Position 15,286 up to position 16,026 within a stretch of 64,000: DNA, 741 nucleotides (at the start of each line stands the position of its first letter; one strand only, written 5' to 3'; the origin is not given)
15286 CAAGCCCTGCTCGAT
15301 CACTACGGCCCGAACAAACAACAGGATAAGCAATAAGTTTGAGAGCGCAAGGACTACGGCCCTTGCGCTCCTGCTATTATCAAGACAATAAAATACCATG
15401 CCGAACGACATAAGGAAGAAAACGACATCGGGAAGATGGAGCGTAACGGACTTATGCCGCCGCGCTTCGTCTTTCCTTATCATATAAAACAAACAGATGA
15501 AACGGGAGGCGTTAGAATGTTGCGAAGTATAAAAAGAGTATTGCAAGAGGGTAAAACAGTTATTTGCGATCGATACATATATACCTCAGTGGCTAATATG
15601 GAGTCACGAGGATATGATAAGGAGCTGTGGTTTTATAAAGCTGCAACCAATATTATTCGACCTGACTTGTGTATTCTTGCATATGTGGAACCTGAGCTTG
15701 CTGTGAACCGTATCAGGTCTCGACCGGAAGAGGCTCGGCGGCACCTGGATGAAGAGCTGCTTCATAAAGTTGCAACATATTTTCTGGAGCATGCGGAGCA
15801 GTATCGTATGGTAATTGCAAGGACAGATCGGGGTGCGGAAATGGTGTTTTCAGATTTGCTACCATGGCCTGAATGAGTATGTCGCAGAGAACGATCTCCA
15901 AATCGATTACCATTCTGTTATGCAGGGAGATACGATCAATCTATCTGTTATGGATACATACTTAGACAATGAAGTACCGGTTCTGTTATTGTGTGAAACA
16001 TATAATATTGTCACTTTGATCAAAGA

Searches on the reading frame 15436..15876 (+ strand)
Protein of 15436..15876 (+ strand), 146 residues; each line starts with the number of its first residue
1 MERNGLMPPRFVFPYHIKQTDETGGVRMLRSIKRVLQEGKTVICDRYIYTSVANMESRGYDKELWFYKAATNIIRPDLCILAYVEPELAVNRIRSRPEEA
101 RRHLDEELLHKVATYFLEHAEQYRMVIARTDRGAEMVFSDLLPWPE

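Call 57: search_protein_families(library=pfam, proteins=[window:15436-15876:+], max_evalue=0.0001)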
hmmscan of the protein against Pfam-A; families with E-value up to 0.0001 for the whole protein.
window:15436-15876:+ (146 aa): 1 family
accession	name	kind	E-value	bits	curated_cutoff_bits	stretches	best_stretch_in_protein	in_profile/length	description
PF02223.23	Thymidylate_kin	-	1.6e-15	57.7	27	1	29-138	70-182/185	Thymidylate kinase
